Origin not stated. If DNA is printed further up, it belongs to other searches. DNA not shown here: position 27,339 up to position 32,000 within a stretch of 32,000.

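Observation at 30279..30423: NRPS with two complete adenylation domains in tandem and no carrier domain between them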

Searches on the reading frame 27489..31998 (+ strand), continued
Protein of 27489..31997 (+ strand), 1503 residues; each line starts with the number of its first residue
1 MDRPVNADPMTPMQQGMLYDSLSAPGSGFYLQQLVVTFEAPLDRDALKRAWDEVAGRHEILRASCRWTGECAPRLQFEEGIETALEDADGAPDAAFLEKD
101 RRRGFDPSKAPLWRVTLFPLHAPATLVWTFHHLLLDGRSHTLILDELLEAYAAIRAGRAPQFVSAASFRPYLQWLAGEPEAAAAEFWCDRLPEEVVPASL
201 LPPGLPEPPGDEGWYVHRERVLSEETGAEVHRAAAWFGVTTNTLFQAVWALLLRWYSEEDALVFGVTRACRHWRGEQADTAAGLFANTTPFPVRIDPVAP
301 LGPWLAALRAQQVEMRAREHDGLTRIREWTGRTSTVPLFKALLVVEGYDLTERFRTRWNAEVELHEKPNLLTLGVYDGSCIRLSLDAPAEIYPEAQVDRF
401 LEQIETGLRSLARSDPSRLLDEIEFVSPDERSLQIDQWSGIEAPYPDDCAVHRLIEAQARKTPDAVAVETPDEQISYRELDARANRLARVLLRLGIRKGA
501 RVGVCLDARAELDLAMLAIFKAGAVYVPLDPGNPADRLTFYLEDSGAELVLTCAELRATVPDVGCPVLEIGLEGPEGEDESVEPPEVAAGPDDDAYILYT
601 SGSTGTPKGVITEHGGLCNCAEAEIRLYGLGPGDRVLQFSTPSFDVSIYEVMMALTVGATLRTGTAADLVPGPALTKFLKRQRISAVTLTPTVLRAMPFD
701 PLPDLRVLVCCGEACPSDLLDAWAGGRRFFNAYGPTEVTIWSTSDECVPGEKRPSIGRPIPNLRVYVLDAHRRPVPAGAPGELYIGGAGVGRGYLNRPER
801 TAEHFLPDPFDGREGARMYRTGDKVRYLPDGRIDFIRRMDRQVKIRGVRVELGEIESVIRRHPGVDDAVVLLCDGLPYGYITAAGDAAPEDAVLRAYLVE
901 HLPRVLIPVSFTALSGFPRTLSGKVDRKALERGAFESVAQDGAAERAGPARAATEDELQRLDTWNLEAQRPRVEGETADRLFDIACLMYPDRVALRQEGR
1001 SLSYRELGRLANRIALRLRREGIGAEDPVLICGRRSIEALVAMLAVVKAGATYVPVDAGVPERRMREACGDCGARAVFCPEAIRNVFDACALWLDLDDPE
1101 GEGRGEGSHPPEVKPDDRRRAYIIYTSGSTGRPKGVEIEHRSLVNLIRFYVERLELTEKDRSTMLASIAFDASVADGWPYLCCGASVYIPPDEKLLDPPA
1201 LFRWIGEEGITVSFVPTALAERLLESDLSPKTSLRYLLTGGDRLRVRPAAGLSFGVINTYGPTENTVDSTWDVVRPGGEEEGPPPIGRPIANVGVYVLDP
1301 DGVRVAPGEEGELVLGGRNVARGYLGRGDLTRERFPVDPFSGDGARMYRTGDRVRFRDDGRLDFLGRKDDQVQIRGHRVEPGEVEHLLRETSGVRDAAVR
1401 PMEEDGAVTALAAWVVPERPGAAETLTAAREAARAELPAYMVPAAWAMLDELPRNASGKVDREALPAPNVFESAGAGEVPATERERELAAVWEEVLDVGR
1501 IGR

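Call 18: find_encoding_contigs(protein=P0001, flank=10000, max_places=3)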
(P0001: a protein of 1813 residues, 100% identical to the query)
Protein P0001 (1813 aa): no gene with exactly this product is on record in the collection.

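Call 19: find_encoding_contigs(protein=P0004, flank=10000, max_places=3)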
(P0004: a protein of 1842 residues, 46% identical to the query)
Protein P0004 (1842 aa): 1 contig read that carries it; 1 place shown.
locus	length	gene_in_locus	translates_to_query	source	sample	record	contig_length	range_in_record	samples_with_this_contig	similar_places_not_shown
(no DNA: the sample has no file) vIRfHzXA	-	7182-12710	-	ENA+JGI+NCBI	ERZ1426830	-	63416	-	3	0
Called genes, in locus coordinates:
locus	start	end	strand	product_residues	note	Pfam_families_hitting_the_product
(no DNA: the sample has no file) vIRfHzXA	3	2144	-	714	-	?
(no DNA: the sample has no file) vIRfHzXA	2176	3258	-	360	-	PF00294:PfkB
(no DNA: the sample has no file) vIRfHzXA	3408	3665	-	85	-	PF05016:ParE_toxin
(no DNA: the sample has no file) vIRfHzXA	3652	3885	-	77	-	PF22180:RH3_dom (weak)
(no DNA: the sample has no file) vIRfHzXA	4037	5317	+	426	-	PF02844:GARS_N, PF01071:GARS_A, PF02786:CPSase_L_D2, PF02843:GARS_C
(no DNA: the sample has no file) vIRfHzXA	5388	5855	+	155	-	PF14907:NTP_transf_5 (weak), PF19502:DUF6036 (faint)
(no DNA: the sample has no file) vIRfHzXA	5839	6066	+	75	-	-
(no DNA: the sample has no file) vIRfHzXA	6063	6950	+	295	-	PF01261:AP_endonuc_2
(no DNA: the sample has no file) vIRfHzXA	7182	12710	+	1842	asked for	PF00668:Condensation, PF00501:AMP-binding, PF13193:AMP-binding_C, PF00501:AMP-binding, PF13193:AMP-binding_C, PF00550:PP-binding, PF00975:Thioesterase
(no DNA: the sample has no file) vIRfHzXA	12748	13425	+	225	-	PF01648:ACPS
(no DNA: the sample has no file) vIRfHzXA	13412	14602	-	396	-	PF13439:Glyco_transf_4, PF13579:Glyco_trans_4_4 (weak), PF00534:Glycos_transf_1, PF13692:Glyco_trans_1_4, PF13524:Glyco_trans_1_2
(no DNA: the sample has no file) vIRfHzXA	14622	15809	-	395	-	PF13579:Glyco_trans_4_4, PF13439:Glyco_transf_4, PF20706:GT4-conflict (weak), PF00534:Glycos_transf_1, PF13692:Glyco_trans_1_4, PF13524:Glyco_trans_1_2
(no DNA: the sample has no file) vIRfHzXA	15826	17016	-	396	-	PF13439:Glyco_transf_4, PF13579:Glyco_trans_4_4, PF00534:Glycos_transf_1, PF13692:Glyco_trans_1_4, PF13524:Glyco_trans_1_2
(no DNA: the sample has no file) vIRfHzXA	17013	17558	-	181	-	PF00132:Hexapep, PF14602:Hexapep_2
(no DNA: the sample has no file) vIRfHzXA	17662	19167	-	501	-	PF01943:Polysacc_synt, PF13440:Polysacc_synt_3 (weak), PF03023:MurJ (weak)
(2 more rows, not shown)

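Call 20: find_encoding_contigs(protein=P0006, flank=10000, max_places=3)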
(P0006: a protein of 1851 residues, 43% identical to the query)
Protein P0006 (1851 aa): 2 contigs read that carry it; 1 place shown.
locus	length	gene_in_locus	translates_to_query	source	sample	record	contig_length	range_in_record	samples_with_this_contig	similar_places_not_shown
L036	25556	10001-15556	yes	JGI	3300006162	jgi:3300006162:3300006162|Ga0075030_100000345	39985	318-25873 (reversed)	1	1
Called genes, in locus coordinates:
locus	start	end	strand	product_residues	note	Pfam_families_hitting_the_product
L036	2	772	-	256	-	PF01553:Acyltransferase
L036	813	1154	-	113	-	PF03091:CutA1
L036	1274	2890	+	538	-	PF12708:Pect-lyase_RHGA_epim, PF00295:Glyco_hydro_28, PF13229:Beta_helix (weak), PF05048:NosD (faint), PF13229:Beta_helix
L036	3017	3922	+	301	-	PF00126:HTH_1, PF03466:LysR_substrate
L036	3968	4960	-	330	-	PF00069:Pkinase, PF07714:PK_Tyr_Ser-Thr, PF03109:ABC1 (weak)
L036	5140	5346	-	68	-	-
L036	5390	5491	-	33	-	-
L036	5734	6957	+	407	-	-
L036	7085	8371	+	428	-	PF00285:Citrate_synt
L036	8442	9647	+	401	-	PF08442:ATP-grasp_2, PF24948:Citrate_synth_N, PF00549:Ligase_CoA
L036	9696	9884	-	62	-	-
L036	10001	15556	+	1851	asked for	PF00668:Condensation, PF00501:AMP-binding, PF13193:AMP-binding_C, PF00501:AMP-binding, PF13193:AMP-binding_C (weak), PF00550:PP-binding (weak), PF00975:Thioesterase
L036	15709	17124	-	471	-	-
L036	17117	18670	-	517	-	PF00149:Metallophos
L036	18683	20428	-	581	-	PF14240:YHYH, PF01161:PBP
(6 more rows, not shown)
